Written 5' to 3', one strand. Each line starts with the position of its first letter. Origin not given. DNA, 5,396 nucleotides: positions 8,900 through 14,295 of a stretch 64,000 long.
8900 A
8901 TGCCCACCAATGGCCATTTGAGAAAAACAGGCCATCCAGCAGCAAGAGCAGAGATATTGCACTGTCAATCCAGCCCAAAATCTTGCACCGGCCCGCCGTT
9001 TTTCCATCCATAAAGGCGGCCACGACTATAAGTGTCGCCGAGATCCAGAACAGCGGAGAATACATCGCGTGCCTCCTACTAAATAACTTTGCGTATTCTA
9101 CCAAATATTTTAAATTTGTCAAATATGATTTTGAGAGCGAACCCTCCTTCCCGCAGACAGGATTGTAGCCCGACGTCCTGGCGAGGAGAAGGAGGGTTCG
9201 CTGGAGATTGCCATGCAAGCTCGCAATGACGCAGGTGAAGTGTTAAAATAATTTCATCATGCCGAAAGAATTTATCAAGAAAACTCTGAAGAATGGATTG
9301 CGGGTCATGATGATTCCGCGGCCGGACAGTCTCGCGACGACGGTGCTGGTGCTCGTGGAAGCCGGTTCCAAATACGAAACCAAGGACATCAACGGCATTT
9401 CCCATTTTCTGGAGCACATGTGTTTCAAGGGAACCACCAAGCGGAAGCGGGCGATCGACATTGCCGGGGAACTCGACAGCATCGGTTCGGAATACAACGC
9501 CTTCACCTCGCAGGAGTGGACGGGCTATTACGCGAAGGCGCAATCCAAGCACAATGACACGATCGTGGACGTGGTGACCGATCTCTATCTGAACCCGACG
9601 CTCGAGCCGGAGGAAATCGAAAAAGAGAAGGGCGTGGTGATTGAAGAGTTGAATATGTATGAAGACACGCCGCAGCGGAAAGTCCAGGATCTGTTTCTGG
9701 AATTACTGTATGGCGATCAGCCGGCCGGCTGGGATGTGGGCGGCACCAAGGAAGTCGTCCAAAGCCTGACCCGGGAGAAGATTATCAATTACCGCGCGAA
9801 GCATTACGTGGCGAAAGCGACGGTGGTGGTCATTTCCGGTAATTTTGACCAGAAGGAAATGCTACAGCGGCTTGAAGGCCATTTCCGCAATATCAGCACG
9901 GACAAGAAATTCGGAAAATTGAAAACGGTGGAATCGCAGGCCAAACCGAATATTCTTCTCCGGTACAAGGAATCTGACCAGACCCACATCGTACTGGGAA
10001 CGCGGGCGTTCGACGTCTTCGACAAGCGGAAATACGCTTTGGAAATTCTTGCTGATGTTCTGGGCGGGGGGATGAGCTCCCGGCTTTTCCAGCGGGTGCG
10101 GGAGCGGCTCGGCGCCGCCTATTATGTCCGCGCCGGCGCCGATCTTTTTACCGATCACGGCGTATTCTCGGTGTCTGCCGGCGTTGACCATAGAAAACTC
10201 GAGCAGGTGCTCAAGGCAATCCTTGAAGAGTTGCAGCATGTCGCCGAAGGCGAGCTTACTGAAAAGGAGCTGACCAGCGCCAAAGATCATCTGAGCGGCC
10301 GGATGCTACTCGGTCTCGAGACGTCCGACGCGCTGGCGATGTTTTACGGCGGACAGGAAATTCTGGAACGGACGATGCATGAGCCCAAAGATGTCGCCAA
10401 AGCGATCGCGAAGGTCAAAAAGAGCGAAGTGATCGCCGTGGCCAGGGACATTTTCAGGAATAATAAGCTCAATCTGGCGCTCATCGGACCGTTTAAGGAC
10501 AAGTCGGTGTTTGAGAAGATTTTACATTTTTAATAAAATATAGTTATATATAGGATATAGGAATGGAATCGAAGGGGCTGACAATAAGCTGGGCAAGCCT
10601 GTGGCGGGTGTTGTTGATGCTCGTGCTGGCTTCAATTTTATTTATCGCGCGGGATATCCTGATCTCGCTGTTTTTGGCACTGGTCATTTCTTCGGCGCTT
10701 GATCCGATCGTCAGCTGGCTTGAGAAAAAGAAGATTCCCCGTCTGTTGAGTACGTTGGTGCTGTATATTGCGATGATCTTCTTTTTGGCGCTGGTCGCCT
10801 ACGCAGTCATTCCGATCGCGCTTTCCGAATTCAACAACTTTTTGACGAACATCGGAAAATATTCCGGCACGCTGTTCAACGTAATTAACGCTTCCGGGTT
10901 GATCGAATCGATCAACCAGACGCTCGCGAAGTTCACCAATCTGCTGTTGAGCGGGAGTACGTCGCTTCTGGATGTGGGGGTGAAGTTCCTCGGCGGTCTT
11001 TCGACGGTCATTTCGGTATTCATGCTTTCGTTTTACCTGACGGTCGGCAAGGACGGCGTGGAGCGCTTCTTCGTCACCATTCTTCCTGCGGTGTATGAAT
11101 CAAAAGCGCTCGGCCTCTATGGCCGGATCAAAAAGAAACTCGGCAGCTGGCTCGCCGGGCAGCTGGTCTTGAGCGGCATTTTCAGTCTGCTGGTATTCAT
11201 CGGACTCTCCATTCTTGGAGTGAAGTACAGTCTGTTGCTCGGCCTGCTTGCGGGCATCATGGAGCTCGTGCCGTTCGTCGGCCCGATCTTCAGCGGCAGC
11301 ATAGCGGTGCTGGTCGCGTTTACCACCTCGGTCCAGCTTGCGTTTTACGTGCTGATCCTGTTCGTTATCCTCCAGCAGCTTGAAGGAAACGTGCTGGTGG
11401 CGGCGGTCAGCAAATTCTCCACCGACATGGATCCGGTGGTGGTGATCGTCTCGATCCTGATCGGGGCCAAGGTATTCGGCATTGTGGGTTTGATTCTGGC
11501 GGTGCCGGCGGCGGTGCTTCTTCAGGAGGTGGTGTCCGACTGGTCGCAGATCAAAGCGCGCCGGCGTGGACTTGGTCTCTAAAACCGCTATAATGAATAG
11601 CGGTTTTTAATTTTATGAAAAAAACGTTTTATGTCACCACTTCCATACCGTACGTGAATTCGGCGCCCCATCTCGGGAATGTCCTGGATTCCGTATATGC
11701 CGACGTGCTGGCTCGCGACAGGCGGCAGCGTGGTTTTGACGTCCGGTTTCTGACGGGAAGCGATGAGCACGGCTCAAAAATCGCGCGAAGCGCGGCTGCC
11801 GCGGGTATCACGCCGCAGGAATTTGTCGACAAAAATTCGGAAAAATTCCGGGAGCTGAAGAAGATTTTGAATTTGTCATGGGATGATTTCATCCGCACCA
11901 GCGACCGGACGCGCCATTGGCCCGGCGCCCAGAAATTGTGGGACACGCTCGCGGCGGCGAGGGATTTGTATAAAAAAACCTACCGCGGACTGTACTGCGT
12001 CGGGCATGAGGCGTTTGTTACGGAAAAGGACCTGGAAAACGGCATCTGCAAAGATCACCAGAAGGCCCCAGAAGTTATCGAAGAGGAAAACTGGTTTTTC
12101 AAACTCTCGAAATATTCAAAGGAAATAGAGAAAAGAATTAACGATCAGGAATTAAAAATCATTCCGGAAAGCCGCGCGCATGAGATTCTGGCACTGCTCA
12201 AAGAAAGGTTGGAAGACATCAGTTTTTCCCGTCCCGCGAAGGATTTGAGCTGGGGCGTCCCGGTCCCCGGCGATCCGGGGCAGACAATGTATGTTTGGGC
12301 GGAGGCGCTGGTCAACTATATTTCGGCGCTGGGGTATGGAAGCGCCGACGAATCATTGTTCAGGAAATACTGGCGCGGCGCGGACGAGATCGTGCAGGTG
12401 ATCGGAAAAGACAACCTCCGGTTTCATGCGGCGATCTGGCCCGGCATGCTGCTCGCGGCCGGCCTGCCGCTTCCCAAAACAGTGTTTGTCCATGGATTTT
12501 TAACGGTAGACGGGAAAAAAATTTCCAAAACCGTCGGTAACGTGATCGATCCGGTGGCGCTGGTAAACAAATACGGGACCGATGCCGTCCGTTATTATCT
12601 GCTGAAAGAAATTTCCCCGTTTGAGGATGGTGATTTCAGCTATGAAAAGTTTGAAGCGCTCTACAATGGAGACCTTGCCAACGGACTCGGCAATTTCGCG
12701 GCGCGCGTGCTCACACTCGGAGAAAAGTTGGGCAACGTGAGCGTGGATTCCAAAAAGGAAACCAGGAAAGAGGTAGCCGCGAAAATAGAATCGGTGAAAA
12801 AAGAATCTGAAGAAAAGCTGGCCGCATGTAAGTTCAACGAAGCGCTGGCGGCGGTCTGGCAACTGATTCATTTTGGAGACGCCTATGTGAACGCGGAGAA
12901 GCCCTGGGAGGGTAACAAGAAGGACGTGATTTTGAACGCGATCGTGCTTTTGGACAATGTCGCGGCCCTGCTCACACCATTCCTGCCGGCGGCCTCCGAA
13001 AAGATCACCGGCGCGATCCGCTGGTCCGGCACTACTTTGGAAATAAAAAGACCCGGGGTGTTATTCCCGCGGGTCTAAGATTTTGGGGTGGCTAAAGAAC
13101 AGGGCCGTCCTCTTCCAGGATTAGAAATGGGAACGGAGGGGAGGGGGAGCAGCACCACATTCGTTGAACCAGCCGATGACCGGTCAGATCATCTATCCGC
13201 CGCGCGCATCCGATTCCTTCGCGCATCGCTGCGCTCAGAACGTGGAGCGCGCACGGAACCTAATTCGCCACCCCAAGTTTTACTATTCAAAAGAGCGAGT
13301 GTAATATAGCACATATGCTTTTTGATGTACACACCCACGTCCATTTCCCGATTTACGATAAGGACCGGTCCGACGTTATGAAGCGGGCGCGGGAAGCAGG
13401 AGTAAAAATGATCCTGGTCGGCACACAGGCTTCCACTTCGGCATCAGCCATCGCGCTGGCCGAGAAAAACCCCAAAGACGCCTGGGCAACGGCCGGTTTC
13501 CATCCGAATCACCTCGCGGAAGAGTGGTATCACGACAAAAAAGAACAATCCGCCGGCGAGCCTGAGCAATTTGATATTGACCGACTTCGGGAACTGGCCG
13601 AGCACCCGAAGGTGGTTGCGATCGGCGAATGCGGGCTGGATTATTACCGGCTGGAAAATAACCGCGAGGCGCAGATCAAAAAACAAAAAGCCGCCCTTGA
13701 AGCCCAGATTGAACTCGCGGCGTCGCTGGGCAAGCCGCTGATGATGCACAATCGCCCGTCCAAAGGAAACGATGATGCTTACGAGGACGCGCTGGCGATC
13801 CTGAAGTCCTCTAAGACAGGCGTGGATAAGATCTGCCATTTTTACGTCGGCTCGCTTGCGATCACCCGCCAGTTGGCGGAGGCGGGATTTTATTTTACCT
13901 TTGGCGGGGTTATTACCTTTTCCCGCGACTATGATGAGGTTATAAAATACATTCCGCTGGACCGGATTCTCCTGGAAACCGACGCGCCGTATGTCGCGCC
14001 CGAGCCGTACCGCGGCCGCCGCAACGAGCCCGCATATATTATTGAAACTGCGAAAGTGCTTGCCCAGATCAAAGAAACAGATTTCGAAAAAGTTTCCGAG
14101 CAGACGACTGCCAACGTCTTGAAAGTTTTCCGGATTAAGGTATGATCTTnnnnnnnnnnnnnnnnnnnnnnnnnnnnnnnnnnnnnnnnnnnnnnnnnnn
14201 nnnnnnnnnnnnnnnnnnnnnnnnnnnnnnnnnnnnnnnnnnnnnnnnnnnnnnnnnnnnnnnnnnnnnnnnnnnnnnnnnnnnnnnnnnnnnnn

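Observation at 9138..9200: Conserved 63-nt structured repeat present twice (9138-9200 and 57384-57444)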

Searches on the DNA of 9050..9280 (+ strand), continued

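Call 84: search_with_rna_model(model_id=R1, sources=[L048, L049, L050, L051], filters=off, max_evalue=1, show_alignments=2)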
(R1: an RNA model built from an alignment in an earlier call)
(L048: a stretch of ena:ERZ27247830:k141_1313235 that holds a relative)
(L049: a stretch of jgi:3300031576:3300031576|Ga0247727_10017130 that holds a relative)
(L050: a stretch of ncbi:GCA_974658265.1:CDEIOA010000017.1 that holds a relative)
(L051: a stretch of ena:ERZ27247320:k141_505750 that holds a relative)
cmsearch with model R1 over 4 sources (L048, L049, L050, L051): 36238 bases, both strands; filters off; matches with E-value up to 1: 1.
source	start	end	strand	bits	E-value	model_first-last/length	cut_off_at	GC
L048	2928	2956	+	13.6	0.2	1-65/65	no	0.55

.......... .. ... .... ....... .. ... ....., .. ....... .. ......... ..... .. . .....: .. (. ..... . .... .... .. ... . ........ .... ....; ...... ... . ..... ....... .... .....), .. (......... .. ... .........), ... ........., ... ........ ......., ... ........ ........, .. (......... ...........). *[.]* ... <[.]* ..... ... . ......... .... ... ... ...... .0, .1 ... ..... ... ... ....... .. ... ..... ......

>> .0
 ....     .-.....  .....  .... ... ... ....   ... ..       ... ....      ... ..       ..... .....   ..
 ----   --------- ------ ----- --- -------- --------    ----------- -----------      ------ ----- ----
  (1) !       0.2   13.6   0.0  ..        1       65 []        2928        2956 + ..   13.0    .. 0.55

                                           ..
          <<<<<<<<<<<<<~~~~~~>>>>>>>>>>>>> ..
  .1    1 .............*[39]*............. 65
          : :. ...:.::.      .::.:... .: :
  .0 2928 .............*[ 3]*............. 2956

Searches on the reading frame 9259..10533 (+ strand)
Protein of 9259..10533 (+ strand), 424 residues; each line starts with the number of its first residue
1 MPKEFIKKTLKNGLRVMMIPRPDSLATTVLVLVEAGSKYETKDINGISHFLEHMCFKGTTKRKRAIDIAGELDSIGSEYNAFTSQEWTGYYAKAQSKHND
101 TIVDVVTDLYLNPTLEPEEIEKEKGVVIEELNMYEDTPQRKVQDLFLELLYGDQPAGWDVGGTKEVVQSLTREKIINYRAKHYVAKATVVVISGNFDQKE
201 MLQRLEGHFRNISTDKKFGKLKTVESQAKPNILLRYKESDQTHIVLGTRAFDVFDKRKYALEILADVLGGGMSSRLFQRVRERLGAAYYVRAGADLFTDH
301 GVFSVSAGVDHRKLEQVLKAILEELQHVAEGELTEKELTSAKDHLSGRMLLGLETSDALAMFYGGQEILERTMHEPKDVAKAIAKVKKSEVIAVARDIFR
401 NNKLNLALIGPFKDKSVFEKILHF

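Call 13: find_encoding_contigs(protein=window:9259-10533:+, flank=10000, max_places=10)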
Protein window:9259-10533:+ (424 aa): no gene with exactly this product is on record in the collection.

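Call 125: search_protein_families(library=pfam, proteins=[window:9259-10533:+], max_evalue=0.01)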
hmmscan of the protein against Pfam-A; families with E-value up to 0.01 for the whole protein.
window:9259-10533:+ (424 aa): 2 families
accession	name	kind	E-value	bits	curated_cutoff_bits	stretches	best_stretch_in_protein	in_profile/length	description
PF05193.26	Peptidase_M16_C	-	7.2e-38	130.7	23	1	169-343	1-179/181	Peptidase M16 inactive domain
PF00675.25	Peptidase_M16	-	6.7e-37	127.1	22.3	1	21-159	7-144/149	Insulinase (Peptidase family M16)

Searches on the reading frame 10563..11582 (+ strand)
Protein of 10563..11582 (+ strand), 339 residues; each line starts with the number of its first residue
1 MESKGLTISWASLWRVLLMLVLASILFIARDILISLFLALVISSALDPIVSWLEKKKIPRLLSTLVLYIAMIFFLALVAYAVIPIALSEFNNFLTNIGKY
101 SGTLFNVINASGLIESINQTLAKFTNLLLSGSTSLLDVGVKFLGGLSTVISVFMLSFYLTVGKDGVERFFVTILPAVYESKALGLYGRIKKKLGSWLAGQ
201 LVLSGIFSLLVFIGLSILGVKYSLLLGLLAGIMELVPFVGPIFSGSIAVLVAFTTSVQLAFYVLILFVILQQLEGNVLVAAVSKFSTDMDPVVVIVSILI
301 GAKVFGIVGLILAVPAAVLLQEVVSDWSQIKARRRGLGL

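Call 35: find_encoding_contigs(protein=window:10563-11582:+, flank=10000, max_places=10)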
Protein window:10563-11582:+ (339 aa): 3 contigs read that carry it; 3 places shown.
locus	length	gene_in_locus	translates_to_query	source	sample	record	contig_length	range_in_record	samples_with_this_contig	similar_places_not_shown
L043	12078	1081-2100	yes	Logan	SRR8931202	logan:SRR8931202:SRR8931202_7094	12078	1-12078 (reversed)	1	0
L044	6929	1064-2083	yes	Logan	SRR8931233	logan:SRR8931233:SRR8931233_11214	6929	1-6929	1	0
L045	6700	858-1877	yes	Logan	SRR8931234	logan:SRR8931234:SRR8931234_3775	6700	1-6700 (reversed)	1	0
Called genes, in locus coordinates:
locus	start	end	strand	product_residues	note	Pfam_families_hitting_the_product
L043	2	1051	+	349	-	?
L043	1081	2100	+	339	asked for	PF01594:AI-2E_transport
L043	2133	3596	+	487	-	PF00133:tRNA-synt_1, PF01406:tRNA-synt_1e (faint), PF09334:tRNA-synt_1g, PF00133:tRNA-synt_1, PF08264:Anticodon_1 (weak)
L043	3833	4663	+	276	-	PF01026:TatD_DNase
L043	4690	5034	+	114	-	-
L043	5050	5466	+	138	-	PF13193:AMP-binding_C (faint)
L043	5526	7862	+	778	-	PF00133:tRNA-synt_1, PF09334:tRNA-synt_1g, PF13603:tRNA-synt_1_2, PF00133:tRNA-synt_1, PF09334:tRNA-synt_1g (weak), PF08264:Anticodon_1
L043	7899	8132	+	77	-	-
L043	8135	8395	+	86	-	-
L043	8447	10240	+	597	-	PF13522:GATase_6, PF13537:GATase_7, PF01380:SIS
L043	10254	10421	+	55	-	-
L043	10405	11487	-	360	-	PF00089:Trypsin, PF13365:Trypsin_2, PF13180:PDZ_2, PF17820:PDZ_6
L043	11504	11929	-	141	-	-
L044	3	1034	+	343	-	?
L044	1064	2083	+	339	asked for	PF01594:AI-2E_transport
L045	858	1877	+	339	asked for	PF01594:AI-2E_transport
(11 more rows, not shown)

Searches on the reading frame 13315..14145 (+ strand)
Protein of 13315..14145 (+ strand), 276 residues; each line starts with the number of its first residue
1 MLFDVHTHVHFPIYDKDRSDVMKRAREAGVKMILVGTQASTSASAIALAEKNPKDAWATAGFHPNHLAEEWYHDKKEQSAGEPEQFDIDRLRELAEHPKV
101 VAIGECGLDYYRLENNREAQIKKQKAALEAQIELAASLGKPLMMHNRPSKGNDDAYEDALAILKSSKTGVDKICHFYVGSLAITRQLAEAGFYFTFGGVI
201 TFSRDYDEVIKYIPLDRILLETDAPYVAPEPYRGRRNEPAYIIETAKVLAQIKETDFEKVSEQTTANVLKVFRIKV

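Call 78: search_protein_families(library=pfam, proteins=[window:13315-14145:+], max_evalue=0.001)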
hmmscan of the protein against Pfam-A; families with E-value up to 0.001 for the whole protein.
window:13315-14145:+ (276 aa): 2 families
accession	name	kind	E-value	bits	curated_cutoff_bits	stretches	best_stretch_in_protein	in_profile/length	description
PF01026.27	TatD_DNase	-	8.9e-75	251.8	27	1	3-273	1-253/253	TatD related DNase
PF01261.30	AP_endonuc_2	-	0.00075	19.7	31.1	0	79-158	21-99/249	Xylose isomerase-like TIM barrel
